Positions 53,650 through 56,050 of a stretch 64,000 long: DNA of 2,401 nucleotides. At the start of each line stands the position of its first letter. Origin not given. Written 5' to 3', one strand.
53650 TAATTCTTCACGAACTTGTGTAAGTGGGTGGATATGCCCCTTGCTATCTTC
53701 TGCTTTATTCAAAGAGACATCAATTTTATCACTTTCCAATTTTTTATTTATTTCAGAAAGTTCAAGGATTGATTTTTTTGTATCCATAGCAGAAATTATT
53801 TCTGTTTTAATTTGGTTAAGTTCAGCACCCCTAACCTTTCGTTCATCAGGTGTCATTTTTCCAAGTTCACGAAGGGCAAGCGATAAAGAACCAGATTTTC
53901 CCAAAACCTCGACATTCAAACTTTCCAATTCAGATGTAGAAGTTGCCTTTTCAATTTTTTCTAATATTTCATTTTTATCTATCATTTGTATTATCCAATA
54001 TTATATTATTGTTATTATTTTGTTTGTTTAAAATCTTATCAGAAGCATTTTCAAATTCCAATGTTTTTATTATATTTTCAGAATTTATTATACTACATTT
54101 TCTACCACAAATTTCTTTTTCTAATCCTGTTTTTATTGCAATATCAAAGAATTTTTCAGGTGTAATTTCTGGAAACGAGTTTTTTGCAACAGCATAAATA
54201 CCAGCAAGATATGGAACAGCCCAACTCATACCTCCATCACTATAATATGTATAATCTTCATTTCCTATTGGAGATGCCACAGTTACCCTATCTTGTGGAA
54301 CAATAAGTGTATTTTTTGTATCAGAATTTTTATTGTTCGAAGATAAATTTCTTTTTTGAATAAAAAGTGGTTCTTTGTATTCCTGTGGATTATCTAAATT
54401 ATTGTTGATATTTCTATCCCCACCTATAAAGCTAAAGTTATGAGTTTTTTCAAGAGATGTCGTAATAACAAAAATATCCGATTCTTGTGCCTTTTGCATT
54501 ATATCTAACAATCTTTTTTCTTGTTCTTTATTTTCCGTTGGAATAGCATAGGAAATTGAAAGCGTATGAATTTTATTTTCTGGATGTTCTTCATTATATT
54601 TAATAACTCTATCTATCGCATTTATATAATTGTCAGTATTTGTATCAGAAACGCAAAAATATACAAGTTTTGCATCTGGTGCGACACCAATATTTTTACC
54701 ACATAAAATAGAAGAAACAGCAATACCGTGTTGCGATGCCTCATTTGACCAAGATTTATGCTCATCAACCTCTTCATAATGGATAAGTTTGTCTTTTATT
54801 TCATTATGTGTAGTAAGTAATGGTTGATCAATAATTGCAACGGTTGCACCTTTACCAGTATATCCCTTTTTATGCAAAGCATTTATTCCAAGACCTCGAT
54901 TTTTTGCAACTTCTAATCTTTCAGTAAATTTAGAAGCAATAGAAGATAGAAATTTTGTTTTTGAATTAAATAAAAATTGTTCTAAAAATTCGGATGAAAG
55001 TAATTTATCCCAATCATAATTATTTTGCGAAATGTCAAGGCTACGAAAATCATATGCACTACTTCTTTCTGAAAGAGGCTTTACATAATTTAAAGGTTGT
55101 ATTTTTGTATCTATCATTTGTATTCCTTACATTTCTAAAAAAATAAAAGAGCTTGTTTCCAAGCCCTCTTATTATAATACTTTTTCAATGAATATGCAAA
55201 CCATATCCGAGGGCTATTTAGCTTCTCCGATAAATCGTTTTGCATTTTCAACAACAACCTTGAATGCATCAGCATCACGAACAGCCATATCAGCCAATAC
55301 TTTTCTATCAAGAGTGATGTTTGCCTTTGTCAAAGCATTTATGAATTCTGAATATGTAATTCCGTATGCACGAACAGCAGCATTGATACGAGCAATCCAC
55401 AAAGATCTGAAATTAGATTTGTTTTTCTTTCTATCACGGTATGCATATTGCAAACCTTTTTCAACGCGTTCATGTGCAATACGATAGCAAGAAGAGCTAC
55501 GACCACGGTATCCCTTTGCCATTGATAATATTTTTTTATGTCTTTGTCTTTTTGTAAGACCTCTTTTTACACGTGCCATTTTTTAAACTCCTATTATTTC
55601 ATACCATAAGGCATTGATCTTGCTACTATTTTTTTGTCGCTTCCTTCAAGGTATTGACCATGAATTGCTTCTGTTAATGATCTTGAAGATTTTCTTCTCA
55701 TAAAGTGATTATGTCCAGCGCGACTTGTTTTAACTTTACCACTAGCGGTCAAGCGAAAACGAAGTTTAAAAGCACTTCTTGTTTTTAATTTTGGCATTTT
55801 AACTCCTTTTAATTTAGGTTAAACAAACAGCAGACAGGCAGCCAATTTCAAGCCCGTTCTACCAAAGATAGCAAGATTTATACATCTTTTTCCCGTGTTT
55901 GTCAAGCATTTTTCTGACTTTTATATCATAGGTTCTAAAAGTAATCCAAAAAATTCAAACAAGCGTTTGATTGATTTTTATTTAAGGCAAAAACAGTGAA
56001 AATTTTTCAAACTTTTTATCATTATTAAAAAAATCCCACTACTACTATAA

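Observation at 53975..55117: Cytoplasmic S8 (subtilisin-like) peptidase gene inserted into the conserved rpmI-rplT-pheS-pheT operon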

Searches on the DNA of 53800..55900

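Call 53: search_rna_families(source=window, start=53800, end=55900, threshold=evalue, max_evalue=1)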
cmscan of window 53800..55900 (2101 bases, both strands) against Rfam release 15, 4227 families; matches with E-value up to 1: 0.
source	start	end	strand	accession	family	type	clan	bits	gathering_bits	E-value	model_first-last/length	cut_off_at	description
